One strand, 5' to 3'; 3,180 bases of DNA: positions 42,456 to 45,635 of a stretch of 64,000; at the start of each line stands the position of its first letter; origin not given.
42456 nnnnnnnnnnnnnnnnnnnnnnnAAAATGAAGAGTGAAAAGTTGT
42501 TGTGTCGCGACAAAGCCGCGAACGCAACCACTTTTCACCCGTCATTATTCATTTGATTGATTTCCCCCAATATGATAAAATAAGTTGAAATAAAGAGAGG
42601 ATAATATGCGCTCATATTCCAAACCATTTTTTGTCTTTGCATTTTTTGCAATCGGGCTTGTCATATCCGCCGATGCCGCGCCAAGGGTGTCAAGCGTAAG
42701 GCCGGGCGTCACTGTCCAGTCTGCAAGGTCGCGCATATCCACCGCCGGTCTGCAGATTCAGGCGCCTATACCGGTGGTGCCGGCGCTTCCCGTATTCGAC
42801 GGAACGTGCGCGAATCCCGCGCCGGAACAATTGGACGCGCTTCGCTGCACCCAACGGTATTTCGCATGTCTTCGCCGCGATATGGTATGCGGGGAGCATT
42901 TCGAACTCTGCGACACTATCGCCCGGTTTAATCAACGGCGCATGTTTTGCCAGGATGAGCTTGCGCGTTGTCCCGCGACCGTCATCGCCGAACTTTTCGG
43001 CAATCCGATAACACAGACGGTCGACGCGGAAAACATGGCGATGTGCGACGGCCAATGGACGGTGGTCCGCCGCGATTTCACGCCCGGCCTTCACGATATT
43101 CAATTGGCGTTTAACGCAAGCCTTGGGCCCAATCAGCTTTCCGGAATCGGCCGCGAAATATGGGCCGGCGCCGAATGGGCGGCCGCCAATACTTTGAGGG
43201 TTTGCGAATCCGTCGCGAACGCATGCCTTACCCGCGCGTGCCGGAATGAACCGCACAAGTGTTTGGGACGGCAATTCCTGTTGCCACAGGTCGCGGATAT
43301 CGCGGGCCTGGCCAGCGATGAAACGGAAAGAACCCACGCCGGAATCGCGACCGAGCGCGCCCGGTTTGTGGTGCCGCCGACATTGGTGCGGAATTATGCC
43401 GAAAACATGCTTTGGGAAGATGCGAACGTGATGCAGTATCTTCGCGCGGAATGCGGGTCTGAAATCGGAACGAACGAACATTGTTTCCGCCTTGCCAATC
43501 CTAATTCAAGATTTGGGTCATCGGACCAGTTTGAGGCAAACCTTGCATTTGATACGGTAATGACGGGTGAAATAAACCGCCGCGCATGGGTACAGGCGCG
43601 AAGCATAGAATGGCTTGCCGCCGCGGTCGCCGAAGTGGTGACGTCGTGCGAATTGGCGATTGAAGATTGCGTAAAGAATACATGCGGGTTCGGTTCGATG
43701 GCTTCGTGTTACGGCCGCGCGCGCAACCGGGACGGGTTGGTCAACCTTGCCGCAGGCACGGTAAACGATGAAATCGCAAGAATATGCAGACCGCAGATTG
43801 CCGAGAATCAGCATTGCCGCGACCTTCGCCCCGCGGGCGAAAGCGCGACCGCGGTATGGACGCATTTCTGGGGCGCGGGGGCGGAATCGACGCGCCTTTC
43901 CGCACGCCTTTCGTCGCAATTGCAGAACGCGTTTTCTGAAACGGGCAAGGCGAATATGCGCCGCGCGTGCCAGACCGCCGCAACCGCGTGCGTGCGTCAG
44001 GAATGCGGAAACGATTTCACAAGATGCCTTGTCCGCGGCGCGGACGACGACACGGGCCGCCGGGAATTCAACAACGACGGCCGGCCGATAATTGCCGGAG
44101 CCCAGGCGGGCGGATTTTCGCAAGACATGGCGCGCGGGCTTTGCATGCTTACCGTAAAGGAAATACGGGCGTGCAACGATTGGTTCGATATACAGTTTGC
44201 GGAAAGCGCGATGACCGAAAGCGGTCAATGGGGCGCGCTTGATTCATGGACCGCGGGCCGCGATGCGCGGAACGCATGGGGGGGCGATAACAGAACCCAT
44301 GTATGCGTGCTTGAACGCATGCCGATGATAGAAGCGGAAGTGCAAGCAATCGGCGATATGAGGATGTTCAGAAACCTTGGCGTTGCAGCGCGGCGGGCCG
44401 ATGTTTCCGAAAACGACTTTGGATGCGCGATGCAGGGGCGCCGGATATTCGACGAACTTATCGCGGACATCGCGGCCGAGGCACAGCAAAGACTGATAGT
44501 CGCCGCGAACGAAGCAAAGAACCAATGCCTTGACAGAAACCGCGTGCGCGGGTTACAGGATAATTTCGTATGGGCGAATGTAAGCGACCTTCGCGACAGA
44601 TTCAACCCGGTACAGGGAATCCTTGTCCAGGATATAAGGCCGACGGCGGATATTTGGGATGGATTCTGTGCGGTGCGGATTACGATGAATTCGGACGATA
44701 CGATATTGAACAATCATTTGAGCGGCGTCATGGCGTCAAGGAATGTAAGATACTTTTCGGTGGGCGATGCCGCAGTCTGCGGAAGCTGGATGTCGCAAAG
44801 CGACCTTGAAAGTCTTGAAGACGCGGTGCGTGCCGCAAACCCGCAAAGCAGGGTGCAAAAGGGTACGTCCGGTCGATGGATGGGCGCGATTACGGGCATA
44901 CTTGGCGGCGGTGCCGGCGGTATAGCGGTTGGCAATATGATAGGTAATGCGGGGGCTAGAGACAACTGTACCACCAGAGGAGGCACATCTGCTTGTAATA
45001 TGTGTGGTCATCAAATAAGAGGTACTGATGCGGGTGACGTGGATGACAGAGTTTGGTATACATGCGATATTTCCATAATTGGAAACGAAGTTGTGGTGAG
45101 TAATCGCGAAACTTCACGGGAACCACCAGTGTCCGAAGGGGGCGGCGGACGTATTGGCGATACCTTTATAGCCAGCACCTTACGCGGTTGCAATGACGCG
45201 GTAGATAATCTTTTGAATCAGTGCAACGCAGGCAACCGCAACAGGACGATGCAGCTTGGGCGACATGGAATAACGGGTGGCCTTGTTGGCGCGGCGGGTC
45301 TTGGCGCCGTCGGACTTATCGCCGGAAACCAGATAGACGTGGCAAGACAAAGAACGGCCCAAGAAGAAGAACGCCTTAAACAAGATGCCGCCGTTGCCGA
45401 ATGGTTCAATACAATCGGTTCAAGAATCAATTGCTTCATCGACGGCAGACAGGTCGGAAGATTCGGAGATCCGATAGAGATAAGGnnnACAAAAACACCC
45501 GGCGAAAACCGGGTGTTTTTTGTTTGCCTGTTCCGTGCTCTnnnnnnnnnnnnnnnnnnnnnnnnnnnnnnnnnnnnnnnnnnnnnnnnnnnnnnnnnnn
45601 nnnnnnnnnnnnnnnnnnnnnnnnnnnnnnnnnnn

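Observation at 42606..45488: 960-aa secreted protein built from Cys-spacing repeats with a C-terminal glycine-zipper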

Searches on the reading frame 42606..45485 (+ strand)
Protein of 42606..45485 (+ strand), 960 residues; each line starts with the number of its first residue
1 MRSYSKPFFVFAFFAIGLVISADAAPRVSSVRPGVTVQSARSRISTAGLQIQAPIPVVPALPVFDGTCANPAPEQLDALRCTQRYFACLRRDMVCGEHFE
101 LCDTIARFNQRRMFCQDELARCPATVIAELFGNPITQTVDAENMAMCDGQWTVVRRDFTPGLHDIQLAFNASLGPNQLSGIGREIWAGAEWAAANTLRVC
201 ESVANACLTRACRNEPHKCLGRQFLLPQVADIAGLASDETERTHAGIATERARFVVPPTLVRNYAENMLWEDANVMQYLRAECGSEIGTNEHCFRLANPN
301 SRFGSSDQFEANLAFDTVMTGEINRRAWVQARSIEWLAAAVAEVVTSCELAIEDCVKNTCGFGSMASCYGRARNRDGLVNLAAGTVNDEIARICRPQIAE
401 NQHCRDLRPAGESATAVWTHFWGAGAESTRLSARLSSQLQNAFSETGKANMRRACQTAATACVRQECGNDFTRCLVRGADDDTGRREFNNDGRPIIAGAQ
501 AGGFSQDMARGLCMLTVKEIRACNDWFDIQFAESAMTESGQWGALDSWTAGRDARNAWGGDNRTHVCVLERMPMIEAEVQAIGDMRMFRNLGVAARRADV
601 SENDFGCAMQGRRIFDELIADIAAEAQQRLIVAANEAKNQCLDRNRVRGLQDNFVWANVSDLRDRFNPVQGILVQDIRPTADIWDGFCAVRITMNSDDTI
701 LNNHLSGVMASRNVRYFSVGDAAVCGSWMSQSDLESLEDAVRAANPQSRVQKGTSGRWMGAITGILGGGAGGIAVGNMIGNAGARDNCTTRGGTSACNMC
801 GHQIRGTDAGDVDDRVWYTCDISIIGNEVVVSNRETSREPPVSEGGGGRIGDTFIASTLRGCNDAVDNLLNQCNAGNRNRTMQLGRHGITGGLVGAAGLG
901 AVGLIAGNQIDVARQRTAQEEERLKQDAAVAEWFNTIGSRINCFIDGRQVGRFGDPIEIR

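Call 4: search_protein_families(library=pfam, proteins=[window:42606-45485:+], max_evalue=10)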
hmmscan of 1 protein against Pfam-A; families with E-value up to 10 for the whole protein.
window:42606-45485:+ (960 aa): 0 families

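Call 5: search_protein_families(library=ncbifam, proteins=[window:42606-45485:+], max_evalue=10)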
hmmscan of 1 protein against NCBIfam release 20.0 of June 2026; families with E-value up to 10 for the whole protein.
window:42606-45485:+ (960 aa): 0 families

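Call 6: find_homologous_proteins(query=window:42606-45485:+, max_evalue=0.001)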
Query window:42606-45485:+ (960 aa): 5 proteins with E <= 0.001 among 8000 candidates.
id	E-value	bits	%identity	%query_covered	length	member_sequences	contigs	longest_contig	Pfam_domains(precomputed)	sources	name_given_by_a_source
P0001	0.0e+0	1705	100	78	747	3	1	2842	-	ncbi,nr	ncbi:MAG: hypothetical protein FWE17_02725, partial [Alphaproteobacteria bacterium]|nr:hypothetical 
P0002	3.4e-184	632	39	99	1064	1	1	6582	-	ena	-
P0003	3.8e-181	622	37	100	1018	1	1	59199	-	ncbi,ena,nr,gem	ncbi:MAG: hypothetical protein FWG39_00540 [Alphaproteobacteria bacterium]|nr:hypothetical protein [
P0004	1.5e-110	389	32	96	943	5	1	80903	-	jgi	jgi:hypothetical protein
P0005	3.9e-95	338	29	99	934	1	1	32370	-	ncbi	-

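Call 15: find_encoding_contigs(protein=P0003, flank=10000, max_places=3)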
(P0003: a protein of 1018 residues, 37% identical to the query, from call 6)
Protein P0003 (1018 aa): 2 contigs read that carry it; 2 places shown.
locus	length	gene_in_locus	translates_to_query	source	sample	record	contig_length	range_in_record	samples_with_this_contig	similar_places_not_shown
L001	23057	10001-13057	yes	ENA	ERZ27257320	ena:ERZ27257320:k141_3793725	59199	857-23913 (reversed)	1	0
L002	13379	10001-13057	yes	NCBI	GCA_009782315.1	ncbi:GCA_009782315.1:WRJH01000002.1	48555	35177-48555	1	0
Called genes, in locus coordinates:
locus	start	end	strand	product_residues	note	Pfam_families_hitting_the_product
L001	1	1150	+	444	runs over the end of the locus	PF00350:Dynamin_N (faint), PF01926:MMR_HSR1, PF02421:FeoB_N, PF03193:RsgA_GTPase (faint), PF00009:GTP_EFTU, PF01926:MMR_HSR1, PF02421:FeoB_N, PF14714:KH_dom-like, +3 more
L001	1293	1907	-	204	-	PF13036:LpoB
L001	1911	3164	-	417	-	-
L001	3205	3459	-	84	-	-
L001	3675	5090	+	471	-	-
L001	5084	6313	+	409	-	-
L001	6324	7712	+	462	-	-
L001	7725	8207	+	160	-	-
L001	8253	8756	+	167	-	-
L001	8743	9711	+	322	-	PF00849:PseudoU_synth_2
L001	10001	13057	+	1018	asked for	-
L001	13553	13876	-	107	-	PF01541:GIY-YIG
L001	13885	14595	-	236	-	PF00459:Inositol_P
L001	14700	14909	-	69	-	PF01197:Ribosomal_L31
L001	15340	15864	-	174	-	-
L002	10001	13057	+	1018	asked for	-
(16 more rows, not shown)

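Call 16: find_encoding_contigs(protein=P0004, flank=10000, max_places=3)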
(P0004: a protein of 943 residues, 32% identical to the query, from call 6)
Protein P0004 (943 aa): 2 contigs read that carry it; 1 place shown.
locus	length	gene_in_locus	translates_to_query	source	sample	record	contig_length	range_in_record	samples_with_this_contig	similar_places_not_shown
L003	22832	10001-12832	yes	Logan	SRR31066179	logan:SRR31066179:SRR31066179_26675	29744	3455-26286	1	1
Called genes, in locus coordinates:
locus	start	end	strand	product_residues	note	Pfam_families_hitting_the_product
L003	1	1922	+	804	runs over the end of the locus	PF12705:PDDEXK_1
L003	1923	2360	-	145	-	-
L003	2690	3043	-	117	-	-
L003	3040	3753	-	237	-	PF00005:ABC_tran, PF02463:SMC_N (weak), PF13304:AAA_21 (faint)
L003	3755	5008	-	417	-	PF12704:MacB_PCD, PF02687:FtsX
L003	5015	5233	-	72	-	-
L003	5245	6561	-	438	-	-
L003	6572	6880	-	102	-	-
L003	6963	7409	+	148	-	-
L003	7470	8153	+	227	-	PF03799:FtsQ_DivIB_C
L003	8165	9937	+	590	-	PF14450:FtsA, PF00834:Ribul_P_3_epim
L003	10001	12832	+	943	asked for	-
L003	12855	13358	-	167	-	PF00226:DnaJ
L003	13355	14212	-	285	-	PF02899:Phage_int_SAM_1, PF00589:Phage_integrase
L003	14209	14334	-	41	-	-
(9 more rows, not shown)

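Call 17: find_encoding_contigs(protein=P0005, flank=10000, max_places=3)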
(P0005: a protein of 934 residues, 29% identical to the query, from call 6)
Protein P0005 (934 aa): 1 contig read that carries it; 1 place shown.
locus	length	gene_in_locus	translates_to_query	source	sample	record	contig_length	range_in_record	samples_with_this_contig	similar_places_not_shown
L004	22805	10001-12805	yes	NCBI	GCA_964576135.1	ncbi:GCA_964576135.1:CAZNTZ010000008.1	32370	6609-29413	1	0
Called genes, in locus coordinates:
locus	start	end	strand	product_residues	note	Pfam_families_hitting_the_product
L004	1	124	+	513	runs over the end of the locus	PF08529:NusA_N, PF00575:S1, PF13184:KH_NusA_1st, PF26594:KH_NusA_2nd, PF14520:HHH_5 (faint)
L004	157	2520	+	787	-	PF04760:IF2_N, PF00009:GTP_EFTU, PF00025:Arf (faint), PF00071:Ras, PF01926:MMR_HSR1, PF02421:FeoB_N (weak), PF22042:EF-G_D2, PF11987:IF-2, +2 more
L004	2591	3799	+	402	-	-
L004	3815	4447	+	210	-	PF13036:LpoB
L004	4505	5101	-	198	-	-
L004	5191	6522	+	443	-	PF00071:Ras (faint), PF00350:Dynamin_N (faint), PF01926:MMR_HSR1, PF02421:FeoB_N, PF00009:GTP_EFTU, PF01926:MMR_HSR1, PF02421:FeoB_N, PF14714:KH_dom-like, +6 more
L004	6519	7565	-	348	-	-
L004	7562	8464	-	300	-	PF04542:Sigma70_r2, PF04545:Sigma70_r4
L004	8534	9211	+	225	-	PF09976:TPR_21 (weak)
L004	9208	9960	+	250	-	PF13360:PQQ_2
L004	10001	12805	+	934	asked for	-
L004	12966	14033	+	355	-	-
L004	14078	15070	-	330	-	PF00849:PseudoU_synth_2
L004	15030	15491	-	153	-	-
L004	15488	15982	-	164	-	PF13717:Zn_ribbon_4 (faint)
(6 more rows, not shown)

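Call 23: predict_structure(alignment_id=A1)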
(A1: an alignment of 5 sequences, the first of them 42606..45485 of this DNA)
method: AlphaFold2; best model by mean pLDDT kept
length: 960 residues; sequences in the alignment: 5
mean_pLDDT: 54.4   pTM: 0.39
mean pLDDT of the five models: 54.4, 46.7, 46.0, 41.6, 41.5
residues with pLDDT >= 90: 4; 70-90: 297; 50-70: 266; < 50: 393
segments of 3 or more residues with pLDDT < 50: 1-9, 11-76, 96-101, 246-251, 303-305, 476-502, 536-607, 648-650, 660-675, 683-685, 746-921
pLDDT, mean of each block of 10 residues (from residue 1): 37 42 28 24 24 27 34 46 63 49 54 55 63 58 57 57 55 61 62 73 88 83 74 81 55 70 82 83 86 73 62 85 82 85 86 80 67 73 76 84 86 78 60 79 74 84 75 46 31 27 56 68 73 50 35 42 25 22 25 27 46 72 68 60 53 59 33 52 57 82 77 67 64 70 54 31 22 20 24 26 24 26 25 25 25 31 39 31 23 21 25 39 53 69 80 66
secondary structure, 60 per line:
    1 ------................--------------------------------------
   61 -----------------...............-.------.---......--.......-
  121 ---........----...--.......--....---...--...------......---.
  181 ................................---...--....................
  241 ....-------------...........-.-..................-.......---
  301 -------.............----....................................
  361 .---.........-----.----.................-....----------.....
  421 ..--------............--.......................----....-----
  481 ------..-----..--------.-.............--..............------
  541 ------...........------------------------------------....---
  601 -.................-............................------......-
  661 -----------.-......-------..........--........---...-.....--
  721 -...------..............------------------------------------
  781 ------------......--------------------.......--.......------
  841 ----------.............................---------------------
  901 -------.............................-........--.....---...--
elements in order (helices of 4 or more, strands of 3 or more residues): H7-22 H78-92 H105-110 H113-119 H124-131 E136-138 E144-147 E150-153 E157-159 H171-176 H180-212 H222-244 H258-268 H272-289 H291-297 H308-320 H325-361 H365-372 H384-400 H402-405 H416-422 H431-442 H445-467 H506-518 H521-534 H547-557 H594-597 H602-618 H620-647 E654-659 E677-679 E687-696 H699-706 E714-718 E722-724 H731-744 H793-798 E819-825 E828-834 H851-879 H908-936 E941-945 E948-952 E956-958

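Call 25: search_protein_representatives(alignment_id=A1)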
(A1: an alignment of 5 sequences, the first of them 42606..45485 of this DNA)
Query: 5 sequences, 949 profile positions. Proteins with E-value up to 0.001 (for the whole library): 245; up to 1e-10: 139; up to 1e-30: 107. The best 150 are listed.
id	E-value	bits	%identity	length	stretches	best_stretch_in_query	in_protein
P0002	0.0e+00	1374.6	-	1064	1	1-949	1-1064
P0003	0.0e+00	1367.2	-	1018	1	1-949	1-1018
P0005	0.0e+00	1253.6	-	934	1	1-949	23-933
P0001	0.0e+00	1044.1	-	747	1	217-949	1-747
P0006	0.0e+00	1026.9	-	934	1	5-949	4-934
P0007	5.8e-235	799.0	-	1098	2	1-847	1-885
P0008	1.2e-228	778.1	-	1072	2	7-827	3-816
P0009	1.1e-199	682.2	-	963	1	24-945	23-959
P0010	1.5e-198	678.6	-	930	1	33-938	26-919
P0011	2.5e-190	651.3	-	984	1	29-949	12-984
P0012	8.0e-190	649.6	-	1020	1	10-949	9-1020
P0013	3.9e-188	644.1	-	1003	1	21-947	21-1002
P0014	6.7e-186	636.6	-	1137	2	9-872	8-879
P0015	2.7e-171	588.3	-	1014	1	11-949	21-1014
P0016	3.4e-169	581.4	-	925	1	51-949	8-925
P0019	1.4e-139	483.4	-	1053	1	1-946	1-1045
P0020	2.6e-135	469.2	-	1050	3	181-947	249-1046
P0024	5.7e-123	428.4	-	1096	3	176-948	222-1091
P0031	4.5e-116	405.5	-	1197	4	188-843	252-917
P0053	1.1e-104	367.8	-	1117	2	76-947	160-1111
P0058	5.9e-102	358.8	-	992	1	34-946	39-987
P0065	8.6e-90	318.6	-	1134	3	178-942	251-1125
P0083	2.6e-53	197.8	-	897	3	181-541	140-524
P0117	9.5e-26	106.6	-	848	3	282-535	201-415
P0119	1.0e-23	99.9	-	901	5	9-139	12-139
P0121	9.3e-23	96.7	-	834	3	339-934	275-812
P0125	5.4e-21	90.8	-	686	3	349-570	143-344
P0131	8.7e-14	67.0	-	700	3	610-933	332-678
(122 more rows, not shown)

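Call 26: list_cluster_members(proteins=[P0006, P0007, P0009, P0012, P0014, P0019, P0020, P0024, P0031, P0053])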
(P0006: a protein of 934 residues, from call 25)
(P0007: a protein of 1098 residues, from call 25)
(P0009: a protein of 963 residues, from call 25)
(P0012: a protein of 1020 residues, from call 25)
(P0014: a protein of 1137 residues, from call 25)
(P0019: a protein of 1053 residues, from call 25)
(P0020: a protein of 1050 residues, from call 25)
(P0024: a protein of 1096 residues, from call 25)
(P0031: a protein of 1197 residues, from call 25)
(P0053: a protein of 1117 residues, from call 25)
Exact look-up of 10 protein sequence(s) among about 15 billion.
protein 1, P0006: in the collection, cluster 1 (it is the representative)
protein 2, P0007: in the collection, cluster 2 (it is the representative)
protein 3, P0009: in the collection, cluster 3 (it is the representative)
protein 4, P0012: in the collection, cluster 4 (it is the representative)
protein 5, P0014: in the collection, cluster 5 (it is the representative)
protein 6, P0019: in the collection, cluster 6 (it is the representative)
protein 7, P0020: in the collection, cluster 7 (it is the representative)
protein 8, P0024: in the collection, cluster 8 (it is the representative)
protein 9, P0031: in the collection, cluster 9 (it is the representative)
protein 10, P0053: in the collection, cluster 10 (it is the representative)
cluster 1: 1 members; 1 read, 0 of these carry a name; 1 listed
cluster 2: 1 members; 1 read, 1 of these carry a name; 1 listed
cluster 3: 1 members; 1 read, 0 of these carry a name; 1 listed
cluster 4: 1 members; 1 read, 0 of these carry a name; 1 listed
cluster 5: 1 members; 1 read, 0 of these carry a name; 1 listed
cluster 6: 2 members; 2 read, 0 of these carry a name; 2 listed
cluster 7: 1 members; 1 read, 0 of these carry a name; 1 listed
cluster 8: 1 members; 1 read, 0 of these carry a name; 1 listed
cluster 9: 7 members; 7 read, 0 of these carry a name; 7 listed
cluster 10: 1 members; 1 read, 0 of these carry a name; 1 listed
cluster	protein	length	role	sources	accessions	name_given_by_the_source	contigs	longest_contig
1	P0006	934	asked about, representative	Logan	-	-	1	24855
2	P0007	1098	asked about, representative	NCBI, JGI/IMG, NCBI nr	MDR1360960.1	MAG: hypothetical protein LBJ18_01465 [Rickettsiales bacterium] | hypothetical protein | hypothetical protein [Rickettsiales bacterium]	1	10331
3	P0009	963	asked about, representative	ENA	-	-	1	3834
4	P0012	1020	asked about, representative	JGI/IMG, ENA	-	-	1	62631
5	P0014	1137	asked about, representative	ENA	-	-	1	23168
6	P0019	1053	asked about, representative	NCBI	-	-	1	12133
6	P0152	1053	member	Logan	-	-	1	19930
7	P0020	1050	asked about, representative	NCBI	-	-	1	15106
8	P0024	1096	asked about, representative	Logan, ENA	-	-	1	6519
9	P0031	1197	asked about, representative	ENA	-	-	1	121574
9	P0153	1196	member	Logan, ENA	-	-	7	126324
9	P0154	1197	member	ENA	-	-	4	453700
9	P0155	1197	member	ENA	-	-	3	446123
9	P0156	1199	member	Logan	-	-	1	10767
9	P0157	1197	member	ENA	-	-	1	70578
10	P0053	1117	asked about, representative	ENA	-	-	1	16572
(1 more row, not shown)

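Call 27: fold_search(model_id=the predicted structure, library=pdb)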
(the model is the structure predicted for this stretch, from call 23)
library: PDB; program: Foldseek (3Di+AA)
matches with E <= 10: 84; with E <= 0.001: 0
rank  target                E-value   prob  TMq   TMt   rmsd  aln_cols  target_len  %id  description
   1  1hci_A                7.0e-01  0.07  0.08  0.13  38.9       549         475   10  CRYSTAL STRUCTURE OF THE ROD DOMAIN OF ALPHA-ACTININ (released 2001-06-27)
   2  7n9f_Q                1.4e+00  0.03  0.06  0.07  25.2       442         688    9  Structure of the in situ yeast NPC (released 2022-01-26)
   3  9fqr_X3               1.5e+00  0.03  0.08  0.08  25.4       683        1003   10  96-nm repeat of axonemal doublet microtubules from bovine sperm (released 2025-03-26)
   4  7ao7_B                1.7e+00  0.03  0.06  0.10  19.6       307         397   12  Structure of CYP153A from Polaromonas sp. in complex with octan-1-ol (released 2021-04-07)
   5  8b70_A                2.3e+00  0.02  0.07  0.10  28.6       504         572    9  KimA from B. subtilis with nucleotide second-messenger c-di-AMP bound (released 2023-01-18)
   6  3obv_H                2.5e+00  0.03  0.07  0.13  32.3       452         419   10  Autoinhibited Formin mDia1 Structure (released 2010-11-24)
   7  5ik1                  2.6e+00  0.02  0.05  0.10  27.2       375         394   12  Open state of P450cam after soaking in camphor (released 2016-05-04)
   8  9qhq_A                2.6e+00  0.01  0.06  0.06  37.1       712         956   11  Cryo-EM structure of mouse TRPM3 alpha 2 in with agonists CIM-0216 and Pregnenolone sulfate (PregS) (released 2026-02-11)
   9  8jm9_A                2.9e+00  0.02  0.06  0.11  34.6       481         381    8  The cryo-EM structure of insect gustatory receptor Gr43a from Drosophila melanogaster (released 2024-02-07)
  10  7kek_A                3.0e+00  0.03  0.08  0.03  17.4       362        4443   12  Structure of the free outer-arm dynein in pre-parallel state (released 2021-09-29)
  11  7p7c_L                3.1e+00  0.03  0.08  0.10  28.3       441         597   10  Complex I from E. coli, DDM/LMNG-purified, Apo, Open state (released 2022-09-21)
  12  6pzt_A                3.1e+00  0.01  0.06  0.10  32.2       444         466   10  cryo-EM structure of human NKCC1 (released 2020-03-25)
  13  9qhm_A                3.1e+00  0.01  0.05  0.05  37.7       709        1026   10  Cryo-EM structure of mouse TRPM3 alpha 2 in complex with antagonist Ononetin (released 2026-02-11)
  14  8u5c_E                3.3e+00  0.02  0.06  0.09  23.9       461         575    8  The mTORC1 cholesterol sensor LYCHOS (GPR155) with cholesterol (released 2024-09-18)
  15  7k58_A                3.4e+00  0.03  0.08  0.03  17.7       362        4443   11  Structure of outer-arm dyneins bound to microtubule with microtubule binding state 1(MTBS-1) (released 2021-09-29)
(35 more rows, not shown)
